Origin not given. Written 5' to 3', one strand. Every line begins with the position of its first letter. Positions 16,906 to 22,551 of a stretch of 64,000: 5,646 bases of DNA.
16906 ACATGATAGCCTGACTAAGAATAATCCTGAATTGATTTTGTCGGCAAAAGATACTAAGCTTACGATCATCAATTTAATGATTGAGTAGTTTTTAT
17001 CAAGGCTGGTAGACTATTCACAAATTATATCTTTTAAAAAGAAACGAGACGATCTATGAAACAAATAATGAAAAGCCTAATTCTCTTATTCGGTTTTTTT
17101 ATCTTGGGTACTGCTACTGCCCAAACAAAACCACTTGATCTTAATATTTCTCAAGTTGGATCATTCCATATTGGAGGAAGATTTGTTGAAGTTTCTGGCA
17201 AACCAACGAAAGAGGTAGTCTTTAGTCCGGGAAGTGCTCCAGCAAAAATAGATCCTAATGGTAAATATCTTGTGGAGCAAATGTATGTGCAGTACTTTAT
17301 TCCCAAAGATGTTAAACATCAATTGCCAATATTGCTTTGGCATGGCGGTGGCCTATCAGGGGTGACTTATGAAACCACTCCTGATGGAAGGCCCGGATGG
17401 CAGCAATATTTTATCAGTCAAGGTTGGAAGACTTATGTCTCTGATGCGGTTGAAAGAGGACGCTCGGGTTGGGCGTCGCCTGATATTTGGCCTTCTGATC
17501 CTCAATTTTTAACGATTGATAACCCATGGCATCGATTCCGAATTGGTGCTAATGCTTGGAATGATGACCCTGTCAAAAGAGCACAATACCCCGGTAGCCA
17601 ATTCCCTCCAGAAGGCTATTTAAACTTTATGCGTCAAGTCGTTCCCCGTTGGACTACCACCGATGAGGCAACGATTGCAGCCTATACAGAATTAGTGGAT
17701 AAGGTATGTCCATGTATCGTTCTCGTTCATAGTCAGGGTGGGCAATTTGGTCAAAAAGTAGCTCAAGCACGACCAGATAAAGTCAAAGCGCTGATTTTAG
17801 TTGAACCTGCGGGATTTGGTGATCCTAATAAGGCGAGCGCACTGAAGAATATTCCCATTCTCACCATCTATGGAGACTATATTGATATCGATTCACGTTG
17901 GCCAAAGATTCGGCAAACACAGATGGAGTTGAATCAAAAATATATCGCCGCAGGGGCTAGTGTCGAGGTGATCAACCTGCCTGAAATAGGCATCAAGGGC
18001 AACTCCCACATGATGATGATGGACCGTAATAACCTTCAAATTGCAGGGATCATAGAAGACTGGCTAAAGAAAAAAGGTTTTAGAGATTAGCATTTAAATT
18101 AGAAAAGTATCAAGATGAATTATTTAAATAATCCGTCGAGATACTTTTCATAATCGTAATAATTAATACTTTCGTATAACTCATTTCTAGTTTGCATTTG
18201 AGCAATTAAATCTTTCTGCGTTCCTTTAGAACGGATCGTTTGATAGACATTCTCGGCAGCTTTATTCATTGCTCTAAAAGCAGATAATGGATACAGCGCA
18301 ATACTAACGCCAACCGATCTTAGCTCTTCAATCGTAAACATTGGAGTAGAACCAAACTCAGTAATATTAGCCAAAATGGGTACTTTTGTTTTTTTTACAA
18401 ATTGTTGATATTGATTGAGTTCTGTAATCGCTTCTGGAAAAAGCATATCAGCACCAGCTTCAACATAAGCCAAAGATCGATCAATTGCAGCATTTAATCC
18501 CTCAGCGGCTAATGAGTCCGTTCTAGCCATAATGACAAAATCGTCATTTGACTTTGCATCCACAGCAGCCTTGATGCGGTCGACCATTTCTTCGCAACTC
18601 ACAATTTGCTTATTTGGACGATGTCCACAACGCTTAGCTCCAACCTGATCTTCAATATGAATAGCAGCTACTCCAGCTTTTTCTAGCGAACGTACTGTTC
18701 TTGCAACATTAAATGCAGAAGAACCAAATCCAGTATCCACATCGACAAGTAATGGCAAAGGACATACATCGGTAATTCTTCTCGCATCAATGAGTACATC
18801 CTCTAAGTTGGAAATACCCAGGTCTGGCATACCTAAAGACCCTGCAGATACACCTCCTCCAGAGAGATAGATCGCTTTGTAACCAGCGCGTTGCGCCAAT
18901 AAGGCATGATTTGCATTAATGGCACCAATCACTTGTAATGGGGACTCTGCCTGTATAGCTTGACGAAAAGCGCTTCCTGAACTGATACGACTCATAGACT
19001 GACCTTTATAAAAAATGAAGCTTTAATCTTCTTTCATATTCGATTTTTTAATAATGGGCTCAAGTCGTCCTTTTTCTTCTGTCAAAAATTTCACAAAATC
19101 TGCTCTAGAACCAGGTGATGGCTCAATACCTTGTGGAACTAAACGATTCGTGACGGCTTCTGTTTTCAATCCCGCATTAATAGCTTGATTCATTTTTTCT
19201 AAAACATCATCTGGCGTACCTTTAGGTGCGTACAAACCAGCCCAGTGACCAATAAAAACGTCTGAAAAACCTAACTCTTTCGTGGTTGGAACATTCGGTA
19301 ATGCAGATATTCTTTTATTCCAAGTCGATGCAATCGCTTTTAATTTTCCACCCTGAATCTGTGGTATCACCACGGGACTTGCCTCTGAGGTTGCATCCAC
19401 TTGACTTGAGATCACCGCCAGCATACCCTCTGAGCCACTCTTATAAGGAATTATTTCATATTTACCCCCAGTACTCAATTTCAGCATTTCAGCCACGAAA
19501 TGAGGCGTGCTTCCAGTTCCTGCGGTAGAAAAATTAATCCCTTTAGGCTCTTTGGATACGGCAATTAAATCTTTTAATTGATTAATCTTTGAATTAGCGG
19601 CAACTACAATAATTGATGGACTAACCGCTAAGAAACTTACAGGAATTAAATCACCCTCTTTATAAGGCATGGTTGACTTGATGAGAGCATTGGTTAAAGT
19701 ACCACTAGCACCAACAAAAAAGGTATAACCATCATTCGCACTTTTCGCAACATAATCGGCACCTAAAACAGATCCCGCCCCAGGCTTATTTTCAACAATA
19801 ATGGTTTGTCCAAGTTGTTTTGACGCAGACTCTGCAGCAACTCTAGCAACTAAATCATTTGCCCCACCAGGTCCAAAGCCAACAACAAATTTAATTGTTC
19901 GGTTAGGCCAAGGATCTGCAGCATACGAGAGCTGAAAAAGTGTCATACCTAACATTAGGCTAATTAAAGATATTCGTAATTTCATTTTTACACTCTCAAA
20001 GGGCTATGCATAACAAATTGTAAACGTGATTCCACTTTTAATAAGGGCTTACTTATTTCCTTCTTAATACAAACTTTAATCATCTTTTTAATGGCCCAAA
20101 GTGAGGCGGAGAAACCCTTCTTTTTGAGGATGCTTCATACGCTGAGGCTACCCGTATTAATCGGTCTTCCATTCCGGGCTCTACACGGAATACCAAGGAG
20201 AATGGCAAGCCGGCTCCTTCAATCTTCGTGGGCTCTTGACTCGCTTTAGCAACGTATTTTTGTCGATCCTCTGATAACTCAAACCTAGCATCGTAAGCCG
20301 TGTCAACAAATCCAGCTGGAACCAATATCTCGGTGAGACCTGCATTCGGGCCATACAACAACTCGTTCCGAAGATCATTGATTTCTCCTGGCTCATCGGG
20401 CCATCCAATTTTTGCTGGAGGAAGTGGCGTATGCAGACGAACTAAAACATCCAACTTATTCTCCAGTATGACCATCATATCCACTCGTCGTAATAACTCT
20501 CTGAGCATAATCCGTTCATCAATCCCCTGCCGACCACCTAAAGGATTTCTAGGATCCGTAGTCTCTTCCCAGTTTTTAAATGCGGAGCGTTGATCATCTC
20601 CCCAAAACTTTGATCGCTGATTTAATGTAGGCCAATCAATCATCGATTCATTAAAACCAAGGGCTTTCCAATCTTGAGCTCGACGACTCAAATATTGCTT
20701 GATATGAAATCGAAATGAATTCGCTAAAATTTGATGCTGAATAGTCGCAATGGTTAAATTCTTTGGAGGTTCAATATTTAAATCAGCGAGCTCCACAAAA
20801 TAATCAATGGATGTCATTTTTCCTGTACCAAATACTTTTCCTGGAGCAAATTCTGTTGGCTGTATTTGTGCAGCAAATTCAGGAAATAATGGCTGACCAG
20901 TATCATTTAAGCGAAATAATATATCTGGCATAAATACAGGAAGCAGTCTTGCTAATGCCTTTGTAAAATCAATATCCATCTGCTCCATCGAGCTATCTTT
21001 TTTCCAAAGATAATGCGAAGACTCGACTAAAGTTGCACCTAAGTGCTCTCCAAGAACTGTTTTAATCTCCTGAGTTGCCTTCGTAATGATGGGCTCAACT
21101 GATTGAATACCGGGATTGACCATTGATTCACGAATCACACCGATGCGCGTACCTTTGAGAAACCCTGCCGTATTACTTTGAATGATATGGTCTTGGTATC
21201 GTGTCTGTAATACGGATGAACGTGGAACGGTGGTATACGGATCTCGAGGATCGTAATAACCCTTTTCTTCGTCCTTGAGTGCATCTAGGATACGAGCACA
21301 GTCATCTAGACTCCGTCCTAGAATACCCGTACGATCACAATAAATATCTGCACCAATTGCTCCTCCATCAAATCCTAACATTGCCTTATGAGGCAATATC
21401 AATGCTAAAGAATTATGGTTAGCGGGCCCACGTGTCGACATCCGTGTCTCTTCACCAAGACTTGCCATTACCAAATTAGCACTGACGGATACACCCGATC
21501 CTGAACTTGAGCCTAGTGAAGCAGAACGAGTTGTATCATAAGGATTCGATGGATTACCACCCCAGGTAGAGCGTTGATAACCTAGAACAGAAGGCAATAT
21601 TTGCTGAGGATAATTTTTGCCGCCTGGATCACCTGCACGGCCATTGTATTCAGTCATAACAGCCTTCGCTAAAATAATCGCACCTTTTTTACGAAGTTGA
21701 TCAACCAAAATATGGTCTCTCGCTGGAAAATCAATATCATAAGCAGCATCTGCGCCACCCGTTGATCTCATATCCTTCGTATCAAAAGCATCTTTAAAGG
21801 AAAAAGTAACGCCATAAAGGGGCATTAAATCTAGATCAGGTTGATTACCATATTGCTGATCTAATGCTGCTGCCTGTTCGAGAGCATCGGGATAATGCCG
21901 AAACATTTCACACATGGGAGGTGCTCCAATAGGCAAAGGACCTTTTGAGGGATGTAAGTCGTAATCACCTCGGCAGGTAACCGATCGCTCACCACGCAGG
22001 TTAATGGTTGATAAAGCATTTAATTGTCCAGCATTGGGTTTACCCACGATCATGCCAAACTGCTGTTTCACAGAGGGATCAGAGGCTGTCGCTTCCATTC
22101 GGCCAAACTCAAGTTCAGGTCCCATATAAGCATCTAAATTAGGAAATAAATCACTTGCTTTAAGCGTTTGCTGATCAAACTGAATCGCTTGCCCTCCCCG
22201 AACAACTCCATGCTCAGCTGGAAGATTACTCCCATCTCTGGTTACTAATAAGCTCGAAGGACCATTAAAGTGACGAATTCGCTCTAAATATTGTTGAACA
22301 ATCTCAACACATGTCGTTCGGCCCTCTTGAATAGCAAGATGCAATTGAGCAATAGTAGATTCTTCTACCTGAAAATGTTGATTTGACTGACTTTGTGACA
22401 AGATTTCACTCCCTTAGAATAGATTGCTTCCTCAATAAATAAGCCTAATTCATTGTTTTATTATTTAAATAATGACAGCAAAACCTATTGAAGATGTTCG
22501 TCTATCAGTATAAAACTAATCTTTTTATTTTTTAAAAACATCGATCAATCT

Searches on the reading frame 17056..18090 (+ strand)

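Call 8: search_protein_families(library=pfam, proteins=[window:17056-18090:+])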
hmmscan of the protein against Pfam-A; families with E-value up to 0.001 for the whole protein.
window:17056-18090:+ (344 aa): 3 families
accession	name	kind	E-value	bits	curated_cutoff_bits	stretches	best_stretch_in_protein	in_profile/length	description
PF12697.13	Abhydrolase_6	-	7.8e-05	23.9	26.3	1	92-267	1-109/217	Alpha/beta hydrolase family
PF12146.15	Hydrolase_4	-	0.00038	20.3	27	1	217-258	76-116/239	Serine aminopeptidase, S33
PF00561.26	Abhydrolase_1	-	0.0004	20.6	25.8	1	221-257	72-105/245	alpha/beta hydrolase fold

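Call 15: search_protein_families(library=pfam, proteins=[window:17056-18090:+], max_evalue=0.001)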
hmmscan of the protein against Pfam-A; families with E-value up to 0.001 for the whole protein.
window:17056-18090:+ (344 aa): 3 families
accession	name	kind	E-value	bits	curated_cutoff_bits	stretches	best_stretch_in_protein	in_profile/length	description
PF12697.13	Abhydrolase_6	-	7.8e-05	23.9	26.3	1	92-267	1-109/217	Alpha/beta hydrolase family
PF12146.15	Hydrolase_4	-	0.00038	20.3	27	1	217-258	76-116/239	Serine aminopeptidase, S33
PF00561.26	Abhydrolase_1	-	0.0004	20.6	25.8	1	221-257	72-105/245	alpha/beta hydrolase fold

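Call 39: search_protein_families(library=ncbifam, proteins=[window:17056-18090:+], max_evalue=0.00001)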
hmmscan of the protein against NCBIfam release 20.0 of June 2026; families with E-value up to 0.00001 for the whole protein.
window:17056-18090:+ (344 aa): 0 families

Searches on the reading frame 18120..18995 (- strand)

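Call 8: search_protein_families(library=pfam, proteins=[window:18120-18995:-])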
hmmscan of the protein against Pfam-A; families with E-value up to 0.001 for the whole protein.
window:18120-18995:- (291 aa): 3 families
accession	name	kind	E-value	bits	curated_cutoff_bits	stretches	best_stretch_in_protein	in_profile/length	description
PF13714.12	PEP_mutase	-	1.2e-47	163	31.5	1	10-254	1-239/240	Phosphoenolpyruvate phosphomutase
PF00463.27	ICL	-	8.3e-13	48.1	26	1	81-178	151-250/526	Isocitrate lyase family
PF02548.21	Pantoate_transf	-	0.00046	20.1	28.7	0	100-218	27-141/259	Ketopantoate hydroxymethyltransferase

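Call 39: search_protein_families(library=ncbifam, proteins=[window:18120-18995:-], max_evalue=0.00001)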
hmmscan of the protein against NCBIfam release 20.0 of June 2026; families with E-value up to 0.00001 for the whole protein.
window:18120-18995:- (291 aa): 8 families
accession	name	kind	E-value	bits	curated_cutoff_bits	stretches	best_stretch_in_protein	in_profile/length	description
NF008455.0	PRK11320.1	equivalog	3.6e-158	525.4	353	1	2-291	3-291/295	methylisocitrate lyase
TIGR02317.1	prpB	equivalog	2e-131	437.4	354.4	1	7-291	2-284/285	methylisocitrate lyase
TIGR02319.1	CPEP_Pphonmut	equivalog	1.6e-61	208.1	420.05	1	8-284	6-281/294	carboxyvinyl-carboxyphosphonate phosphorylmutase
TIGR02320.1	PEP_mutase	equivalog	7.1e-40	136.8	319.55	1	11-268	2-271/284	phosphoenolpyruvate mutase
TIGR02321.1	Pphn_pyruv_hyd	equivalog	4e-29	101.6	374.4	1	8-272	5-271/290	phosphonopyruvate hydrolase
NF011645.0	PRK15063.1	equivalog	1.1e-18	67.4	562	1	80-173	148-243/430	isocitrate lyase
TIGR01346.1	isocit_lyase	equivalog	1.8e-15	56.3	275.9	1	80-177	151-250/527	isocitrate lyase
NF005074.0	PRK06498.1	equivalog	1.9e-11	43.2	446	1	80-169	179-270/531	isocitrate lyase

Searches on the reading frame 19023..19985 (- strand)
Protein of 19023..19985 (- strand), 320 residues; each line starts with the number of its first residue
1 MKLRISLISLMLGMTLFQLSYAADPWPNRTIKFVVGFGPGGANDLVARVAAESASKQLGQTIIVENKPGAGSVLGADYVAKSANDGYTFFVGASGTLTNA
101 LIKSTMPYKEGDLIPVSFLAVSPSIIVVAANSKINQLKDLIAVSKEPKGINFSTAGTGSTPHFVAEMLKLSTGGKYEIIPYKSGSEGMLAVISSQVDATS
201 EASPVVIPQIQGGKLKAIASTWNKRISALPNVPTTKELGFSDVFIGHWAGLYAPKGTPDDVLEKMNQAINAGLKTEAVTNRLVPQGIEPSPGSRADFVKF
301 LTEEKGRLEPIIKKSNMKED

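Call 8: search_protein_families(library=pfam, proteins=[window:19023-19985:-])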
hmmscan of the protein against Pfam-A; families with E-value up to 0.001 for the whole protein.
window:19023-19985:- (320 aa): 1 family
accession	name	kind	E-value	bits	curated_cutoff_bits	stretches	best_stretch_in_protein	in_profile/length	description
PF03401.19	TctC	-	6.3e-66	223.1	27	1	46-316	1-273/274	Tripartite tricarboxylate transporter family receptor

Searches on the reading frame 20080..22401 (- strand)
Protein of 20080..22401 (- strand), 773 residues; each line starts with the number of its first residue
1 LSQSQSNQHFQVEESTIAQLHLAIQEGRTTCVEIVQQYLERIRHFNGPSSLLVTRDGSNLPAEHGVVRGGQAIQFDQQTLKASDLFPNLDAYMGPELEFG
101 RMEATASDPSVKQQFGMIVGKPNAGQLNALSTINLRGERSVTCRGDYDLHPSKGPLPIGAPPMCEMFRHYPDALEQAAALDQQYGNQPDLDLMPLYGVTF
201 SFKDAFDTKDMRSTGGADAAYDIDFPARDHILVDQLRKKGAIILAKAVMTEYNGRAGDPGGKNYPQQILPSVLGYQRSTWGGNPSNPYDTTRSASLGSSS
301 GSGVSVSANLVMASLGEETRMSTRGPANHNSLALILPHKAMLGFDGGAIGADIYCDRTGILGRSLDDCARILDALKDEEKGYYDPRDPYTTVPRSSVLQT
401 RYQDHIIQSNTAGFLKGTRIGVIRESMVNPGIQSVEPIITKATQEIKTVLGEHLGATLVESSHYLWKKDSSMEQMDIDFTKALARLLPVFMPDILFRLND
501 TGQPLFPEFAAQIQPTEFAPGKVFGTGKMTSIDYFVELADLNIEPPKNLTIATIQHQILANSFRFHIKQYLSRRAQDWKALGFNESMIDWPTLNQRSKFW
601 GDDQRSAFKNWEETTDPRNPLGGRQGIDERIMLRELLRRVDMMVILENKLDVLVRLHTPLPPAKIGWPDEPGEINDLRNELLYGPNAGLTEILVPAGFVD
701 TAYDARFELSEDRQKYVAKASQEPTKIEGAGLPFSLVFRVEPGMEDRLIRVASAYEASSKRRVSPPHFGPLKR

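Call 8: search_protein_families(library=pfam, proteins=[window:20080-22401:-])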
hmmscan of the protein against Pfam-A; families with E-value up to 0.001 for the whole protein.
window:20080-22401:- (773 aa): 1 family
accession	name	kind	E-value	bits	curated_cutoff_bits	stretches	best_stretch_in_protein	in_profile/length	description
PF01425.27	Amidase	-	3.2e-32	112.6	27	1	169-462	24-276/445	Amidase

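Call 15: search_protein_families(library=pfam, proteins=[window:20080-22401:-], max_evalue=0.001)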
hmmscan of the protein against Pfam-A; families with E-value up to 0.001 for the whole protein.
window:20080-22401:- (773 aa): 1 family
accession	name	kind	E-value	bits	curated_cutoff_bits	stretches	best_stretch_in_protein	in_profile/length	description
PF01425.27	Amidase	-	3.2e-32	112.6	27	1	169-462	24-276/445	Amidase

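Call 39: search_protein_families(library=ncbifam, proteins=[window:20080-22401:-], max_evalue=0.00001)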
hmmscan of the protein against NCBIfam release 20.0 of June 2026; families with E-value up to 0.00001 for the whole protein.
window:20080-22401:- (773 aa): 24 families
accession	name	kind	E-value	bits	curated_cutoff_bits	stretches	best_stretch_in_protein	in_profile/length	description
NF006006.0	PRK08137.1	equivalog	1.5e-36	126.3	534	1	170-487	78-362/529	amidase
NF005300.0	PRK06828.1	subfamily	2.2e-34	118.7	494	1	170-472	57-333/491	amidase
NF005127.0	PRK06565.1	equivalog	2.1e-26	92.5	575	2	169-425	54-291/570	amidase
NF005219.0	PRK06707.1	equivalog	2e-25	89.2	498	1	170-381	115-310/536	amidase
NF005688.0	PRK07488.1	equivalog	5.6e-23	81.6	532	1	172-381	54-239/474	indoleacetamide hydrolase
NF005460.0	PRK07056.1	subfamily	6.8e-19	68.1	447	2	282-387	143-250/457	amidase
NF005686.0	PRK07486.1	subfamily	3.8e-18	65.4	465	1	174-397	61-257/486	amidase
TIGR02713.1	allophanate_hyd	equivalog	8.9e-18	64.1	511.05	1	173-392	13-202/563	allophanate hydrolase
NF006631.0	PRK09201.1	equivalog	5.4e-17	61.7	461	2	281-380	140-237/466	AtzE family amidohydrolase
NF006043.0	PRK08186.1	subfamily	1.2e-16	60.2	487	2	283-391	137-238/600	allophanate hydrolase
TIGR02715.1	amido_AtzE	subfamily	2.5e-14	53.1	425.75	1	173-380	45-230/452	AtzE family amidohydrolase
TIGR00132.1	gatA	equivalog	1.2e-13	50.6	481.1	1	173-460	41-283/466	Asp-tRNA(Asn)/Glu-tRNA(Gln) amidotransferase subunit GatA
NF004816.0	PRK06170.1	equivalog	1.6e-12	46.9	503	1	173-331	57-192/493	amidase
NF004766.0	PRK06102.1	equivalog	1.8e-11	43.8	559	1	192-378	69-237/455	amidase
NF004622.0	PRK05962.1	equivalog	7.2e-11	41.5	463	1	177-375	37-212/431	amidase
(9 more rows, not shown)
